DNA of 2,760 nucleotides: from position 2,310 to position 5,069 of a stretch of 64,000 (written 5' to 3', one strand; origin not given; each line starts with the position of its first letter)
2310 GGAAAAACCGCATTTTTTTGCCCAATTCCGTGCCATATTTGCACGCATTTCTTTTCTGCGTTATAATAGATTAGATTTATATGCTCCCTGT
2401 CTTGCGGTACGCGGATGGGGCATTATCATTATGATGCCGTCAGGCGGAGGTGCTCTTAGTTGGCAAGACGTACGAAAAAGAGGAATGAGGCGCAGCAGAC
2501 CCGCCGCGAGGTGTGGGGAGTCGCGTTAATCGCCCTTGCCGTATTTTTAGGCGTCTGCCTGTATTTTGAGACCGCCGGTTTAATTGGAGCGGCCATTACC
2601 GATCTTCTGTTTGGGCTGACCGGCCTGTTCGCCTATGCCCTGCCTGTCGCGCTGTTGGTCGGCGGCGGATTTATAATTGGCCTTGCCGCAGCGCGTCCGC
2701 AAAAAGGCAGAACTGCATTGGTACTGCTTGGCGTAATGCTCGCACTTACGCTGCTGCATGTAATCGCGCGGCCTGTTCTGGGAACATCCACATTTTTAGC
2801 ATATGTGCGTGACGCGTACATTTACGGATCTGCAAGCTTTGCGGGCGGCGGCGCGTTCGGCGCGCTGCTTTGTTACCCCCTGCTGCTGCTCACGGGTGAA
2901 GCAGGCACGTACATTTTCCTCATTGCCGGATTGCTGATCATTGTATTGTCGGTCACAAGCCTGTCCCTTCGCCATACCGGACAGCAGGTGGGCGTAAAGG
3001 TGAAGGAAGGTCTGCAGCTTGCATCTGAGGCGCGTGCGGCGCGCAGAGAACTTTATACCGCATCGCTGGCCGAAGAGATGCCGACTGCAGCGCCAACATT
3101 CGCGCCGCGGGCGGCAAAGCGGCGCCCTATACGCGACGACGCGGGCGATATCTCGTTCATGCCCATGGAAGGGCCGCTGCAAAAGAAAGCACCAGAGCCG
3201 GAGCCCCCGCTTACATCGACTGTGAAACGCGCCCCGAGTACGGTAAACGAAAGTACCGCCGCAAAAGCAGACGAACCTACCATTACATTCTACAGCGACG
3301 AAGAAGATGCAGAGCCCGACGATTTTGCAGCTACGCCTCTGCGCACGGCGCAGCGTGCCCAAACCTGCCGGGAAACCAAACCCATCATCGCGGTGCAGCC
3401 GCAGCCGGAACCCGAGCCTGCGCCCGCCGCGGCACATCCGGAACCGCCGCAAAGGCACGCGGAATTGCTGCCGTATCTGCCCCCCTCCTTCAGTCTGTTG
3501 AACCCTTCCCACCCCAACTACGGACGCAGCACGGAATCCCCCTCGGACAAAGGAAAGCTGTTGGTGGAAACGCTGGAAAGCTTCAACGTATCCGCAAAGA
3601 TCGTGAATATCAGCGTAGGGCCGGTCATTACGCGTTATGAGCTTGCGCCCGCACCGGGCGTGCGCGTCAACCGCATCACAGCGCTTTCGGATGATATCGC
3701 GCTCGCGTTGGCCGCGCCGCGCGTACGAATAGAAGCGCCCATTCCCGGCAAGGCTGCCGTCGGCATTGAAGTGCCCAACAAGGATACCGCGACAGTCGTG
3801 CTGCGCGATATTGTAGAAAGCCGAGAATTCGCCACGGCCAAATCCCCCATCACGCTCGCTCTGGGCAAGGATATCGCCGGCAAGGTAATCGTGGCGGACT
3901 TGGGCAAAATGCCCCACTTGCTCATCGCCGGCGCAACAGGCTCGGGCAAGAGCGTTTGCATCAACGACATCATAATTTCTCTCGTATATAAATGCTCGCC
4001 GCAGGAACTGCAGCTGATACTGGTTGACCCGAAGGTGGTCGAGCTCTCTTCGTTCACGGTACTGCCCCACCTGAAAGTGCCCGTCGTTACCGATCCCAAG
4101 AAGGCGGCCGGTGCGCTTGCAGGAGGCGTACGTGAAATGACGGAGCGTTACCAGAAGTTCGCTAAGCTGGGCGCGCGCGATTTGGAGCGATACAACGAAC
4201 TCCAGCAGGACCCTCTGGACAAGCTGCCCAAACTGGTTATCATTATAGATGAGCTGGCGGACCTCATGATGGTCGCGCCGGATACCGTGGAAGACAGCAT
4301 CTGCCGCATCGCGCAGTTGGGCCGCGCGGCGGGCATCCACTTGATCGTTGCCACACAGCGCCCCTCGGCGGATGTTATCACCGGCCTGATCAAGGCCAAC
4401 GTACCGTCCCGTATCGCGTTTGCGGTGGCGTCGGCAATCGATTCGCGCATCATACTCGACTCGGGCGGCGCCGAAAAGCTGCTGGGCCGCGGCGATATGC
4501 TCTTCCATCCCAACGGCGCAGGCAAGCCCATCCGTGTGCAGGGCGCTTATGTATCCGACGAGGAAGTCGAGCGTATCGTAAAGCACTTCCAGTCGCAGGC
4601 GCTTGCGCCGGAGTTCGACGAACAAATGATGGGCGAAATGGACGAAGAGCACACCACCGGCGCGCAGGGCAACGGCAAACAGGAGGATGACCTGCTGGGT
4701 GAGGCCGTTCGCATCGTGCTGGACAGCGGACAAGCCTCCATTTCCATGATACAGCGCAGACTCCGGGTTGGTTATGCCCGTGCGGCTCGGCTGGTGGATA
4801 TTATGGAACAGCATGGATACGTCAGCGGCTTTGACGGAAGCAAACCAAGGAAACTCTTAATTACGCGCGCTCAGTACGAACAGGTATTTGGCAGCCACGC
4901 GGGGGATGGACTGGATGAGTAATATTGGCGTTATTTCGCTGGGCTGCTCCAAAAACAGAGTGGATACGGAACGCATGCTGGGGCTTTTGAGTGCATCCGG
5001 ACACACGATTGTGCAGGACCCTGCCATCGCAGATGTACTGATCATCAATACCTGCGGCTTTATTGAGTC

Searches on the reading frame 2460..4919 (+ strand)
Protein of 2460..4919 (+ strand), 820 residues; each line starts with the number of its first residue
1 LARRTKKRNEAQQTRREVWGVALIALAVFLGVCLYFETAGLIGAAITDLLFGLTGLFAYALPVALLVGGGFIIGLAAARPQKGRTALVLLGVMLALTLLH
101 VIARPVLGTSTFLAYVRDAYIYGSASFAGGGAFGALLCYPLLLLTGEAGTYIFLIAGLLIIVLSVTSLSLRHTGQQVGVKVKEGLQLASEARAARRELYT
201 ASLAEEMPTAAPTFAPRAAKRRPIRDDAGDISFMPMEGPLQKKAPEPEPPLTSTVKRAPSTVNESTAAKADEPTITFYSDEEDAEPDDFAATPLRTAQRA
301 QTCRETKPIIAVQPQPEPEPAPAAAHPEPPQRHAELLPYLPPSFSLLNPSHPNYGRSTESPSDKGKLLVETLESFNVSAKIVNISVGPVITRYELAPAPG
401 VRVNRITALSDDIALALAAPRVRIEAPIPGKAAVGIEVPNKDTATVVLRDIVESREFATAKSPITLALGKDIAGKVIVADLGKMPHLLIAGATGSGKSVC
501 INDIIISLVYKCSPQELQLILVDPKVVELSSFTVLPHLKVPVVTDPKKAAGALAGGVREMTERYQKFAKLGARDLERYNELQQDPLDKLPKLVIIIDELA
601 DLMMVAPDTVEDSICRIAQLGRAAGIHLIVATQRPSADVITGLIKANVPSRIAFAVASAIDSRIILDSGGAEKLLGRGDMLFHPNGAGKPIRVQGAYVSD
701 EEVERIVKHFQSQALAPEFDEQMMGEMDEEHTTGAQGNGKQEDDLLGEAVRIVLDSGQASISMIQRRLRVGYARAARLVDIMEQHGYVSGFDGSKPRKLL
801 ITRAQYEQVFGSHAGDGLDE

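Call 48: find_homologous_proteins(query=window:2460-4919:+, max_evalue=1e-100)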
Query window:2460-4919:+ (820 aa): 7951 proteins with E <= 1e-100 among 8000 candidates; the best 120 are listed.
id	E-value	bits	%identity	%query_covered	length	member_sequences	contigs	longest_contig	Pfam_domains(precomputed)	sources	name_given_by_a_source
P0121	0.0e+0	1736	97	100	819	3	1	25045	PF17854.7,PF01580.25,PF09397.17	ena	-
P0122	0.0e+0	1473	84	100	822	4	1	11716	PF17854.7,PF13491.12,PF01580.25,PF09397.17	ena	-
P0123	0.0e+0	1464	82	100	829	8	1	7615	PF17854.7,PF13491.12,PF01580.25,PF09397.17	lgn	-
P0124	0.0e+0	1460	83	100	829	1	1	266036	PF17854.7,PF13491.12,PF01580.25,PF09397.17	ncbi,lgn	-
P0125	0.0e+0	1414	81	99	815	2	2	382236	PF17854.7,PF13491.12,PF01580.25,PF09397.17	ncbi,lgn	-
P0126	0.0e+0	1406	81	99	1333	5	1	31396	PF04055.28,PF17854.7,PF01580.25,PF00919.27,PF09397.17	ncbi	-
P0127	0.0e+0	1395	79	100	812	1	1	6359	PF17854.7,PF13491.12,PF01580.25,PF09397.17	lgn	-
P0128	0.0e+0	1297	74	100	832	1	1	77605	PF17854.7,PF01580.25,PF09397.17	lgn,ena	-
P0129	0.0e+0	1292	74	99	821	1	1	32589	PF17854.7,PF13491.12,PF01580.25,PF09397.17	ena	-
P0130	0.0e+0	1291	74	99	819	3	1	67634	PF17854.7,PF01580.25,PF09397.17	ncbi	-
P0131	0.0e+0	1289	74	99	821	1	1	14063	PF17854.7,PF13491.12,PF01580.25,PF09397.17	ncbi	-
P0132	0.0e+0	1278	74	99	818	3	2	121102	PF17854.7,PF13491.12,PF01580.25,PF09397.17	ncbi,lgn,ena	-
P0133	0.0e+0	1278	73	100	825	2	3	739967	PF17854.7,PF01580.25,PF09397.17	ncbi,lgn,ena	-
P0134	0.0e+0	1275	73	100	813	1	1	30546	PF17854.7,PF01580.25,PF09397.17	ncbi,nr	ncbi:MAG TPA: DNA translocase FtsK [Feifaniaceae bacterium]|nr:DNA translocase FtsK [Feifaniaceae ba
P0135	0.0e+0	1273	74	100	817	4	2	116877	PF17854.7,PF01580.25,PF09397.17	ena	-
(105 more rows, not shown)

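Call 49: find_encoding_contigs(protein=P0121, flank=4000, max_places=2)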
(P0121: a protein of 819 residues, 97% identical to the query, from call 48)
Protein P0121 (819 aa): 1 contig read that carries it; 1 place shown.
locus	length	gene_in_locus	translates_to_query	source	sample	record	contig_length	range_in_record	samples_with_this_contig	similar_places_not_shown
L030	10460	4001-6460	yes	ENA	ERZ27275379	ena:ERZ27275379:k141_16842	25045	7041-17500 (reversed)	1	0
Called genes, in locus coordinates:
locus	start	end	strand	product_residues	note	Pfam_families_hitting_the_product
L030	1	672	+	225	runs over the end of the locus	PF00702:Hydrolase, PF12710:HAD, PF13419:HAD_2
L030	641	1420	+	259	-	PF08543:Phos_pyr_kin, PF01256:Carb_kinase, PF00294:PfkB (weak)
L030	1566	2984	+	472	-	PF05598:DUF772, PF01609:DDE_Tnp_1, PF13751:DDE_Tnp_1_6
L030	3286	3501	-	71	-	-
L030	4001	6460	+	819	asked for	PF17854:FtsK_alpha, PF01580:FtsK_SpoIIIE, PF09397:FtsK_gamma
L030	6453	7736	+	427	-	PF00919:UPF0004, PF04055:Radical_SAM, PF18693:TRAM_2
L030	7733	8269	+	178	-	PF01066:CDP-OH_P_transf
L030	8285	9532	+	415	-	PF00994:MoCF_biosynth, PF18146:CinA_KH, PF02464:CinA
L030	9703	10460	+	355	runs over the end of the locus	PF00154:RecA_N, PF08423:Rad51, PF06745:ATPase (weak), PF27531:MT3502_N (weak), PF21096:RecA_C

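Call 50: find_encoding_contigs(protein=P0124, flank=4000, max_places=2)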
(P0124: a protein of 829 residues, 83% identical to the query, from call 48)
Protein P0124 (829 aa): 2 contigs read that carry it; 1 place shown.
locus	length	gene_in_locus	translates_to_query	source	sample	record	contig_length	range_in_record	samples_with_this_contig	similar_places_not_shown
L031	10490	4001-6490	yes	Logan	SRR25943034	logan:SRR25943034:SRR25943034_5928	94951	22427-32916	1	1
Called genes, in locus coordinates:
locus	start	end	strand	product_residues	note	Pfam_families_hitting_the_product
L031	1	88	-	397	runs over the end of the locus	PF01041:DegT_DnrJ_EryC1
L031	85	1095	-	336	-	PF00106:adh_short, PF01073:3Beta_HSD, PF01370:Epimerase, PF02719:Polysacc_synt_2, PF04321:RmlD_sub_bind, PF07993:NAD_binding_4, PF16363:GDP_Man_Dehyd, PF13460:NAD_binding_10, +1 more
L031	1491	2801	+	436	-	PF10509:GalKase_gal_bdg, PF00288:GHMP_kinases_N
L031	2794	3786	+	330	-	PF01073:3Beta_HSD, PF01370:Epimerase, PF02719:Polysacc_synt_2, PF04321:RmlD_sub_bind, PF05368:NmrA (faint), PF13460:NAD_binding_10, PF16363:GDP_Man_Dehyd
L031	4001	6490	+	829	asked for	PF13491:FtsK_4TM (faint), PF17854:FtsK_alpha, PF01580:FtsK_SpoIIIE, PF09397:FtsK_gamma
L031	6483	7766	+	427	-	PF00919:UPF0004, PF04055:Radical_SAM, PF18693:TRAM_2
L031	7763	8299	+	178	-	PF01066:CDP-OH_P_transf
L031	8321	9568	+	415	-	PF00994:MoCF_biosynth, PF18146:CinA_KH, PF02464:CinA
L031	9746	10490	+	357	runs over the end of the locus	PF00154:RecA_N, PF06745:ATPase (faint), PF08423:Rad51, PF27531:MT3502_N (faint), PF21096:RecA_C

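Call 51: find_encoding_contigs(protein=P0125, flank=4000, max_places=2)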
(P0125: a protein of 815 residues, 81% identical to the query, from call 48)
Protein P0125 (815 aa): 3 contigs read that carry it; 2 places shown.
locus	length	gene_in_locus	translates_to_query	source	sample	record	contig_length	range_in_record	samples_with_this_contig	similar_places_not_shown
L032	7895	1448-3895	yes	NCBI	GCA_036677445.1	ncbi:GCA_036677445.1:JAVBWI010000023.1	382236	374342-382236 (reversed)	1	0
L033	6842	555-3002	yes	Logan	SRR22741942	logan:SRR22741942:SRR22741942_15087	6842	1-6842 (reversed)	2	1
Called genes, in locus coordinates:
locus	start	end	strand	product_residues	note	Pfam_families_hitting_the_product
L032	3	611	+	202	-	?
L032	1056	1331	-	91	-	-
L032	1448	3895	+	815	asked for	PF13491:FtsK_4TM (weak), PF17854:FtsK_alpha, PF01580:FtsK_SpoIIIE, PF09397:FtsK_gamma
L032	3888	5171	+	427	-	PF00919:UPF0004, PF04055:Radical_SAM, PF18693:TRAM_2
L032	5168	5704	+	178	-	PF01066:CDP-OH_P_transf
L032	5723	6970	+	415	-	PF00994:MoCF_biosynth, PF18146:CinA_KH, PF02464:CinA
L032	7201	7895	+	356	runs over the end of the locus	PF00154:RecA_N, PF06745:ATPase (faint), PF08423:Rad51, PF27531:MT3502_N (faint), PF21096:RecA_C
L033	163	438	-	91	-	-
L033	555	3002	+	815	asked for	PF13491:FtsK_4TM (weak), PF17854:FtsK_alpha, PF01580:FtsK_SpoIIIE, PF09397:FtsK_gamma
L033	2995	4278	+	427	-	PF00919:UPF0004, PF04055:Radical_SAM, PF18693:TRAM_2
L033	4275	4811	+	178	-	PF01066:CDP-OH_P_transf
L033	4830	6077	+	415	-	PF00994:MoCF_biosynth, PF18146:CinA_KH, PF02464:CinA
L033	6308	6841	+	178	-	?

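Call 52: find_encoding_contigs(protein=P0122, flank=4000, max_places=2)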
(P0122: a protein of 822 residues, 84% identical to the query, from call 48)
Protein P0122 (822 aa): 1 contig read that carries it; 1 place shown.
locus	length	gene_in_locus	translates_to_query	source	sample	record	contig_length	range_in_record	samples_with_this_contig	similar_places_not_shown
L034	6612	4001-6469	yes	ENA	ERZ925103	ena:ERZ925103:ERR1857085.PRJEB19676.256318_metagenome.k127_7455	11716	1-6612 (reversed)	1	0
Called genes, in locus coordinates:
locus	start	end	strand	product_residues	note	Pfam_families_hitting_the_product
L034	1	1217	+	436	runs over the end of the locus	PF10509:GalKase_gal_bdg, PF00288:GHMP_kinases_N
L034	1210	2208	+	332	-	PF01073:3Beta_HSD, PF01370:Epimerase, PF02719:Polysacc_synt_2, PF04321:RmlD_sub_bind, PF05368:NmrA (weak), PF13460:NAD_binding_10, PF16363:GDP_Man_Dehyd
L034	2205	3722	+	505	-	PF01087:GalP_UDP_transf, PF02744:GalP_UDP_tr_C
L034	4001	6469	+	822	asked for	PF13491:FtsK_4TM (faint), PF17854:FtsK_alpha, PF01580:FtsK_SpoIIIE, PF09397:FtsK_gamma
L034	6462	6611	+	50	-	?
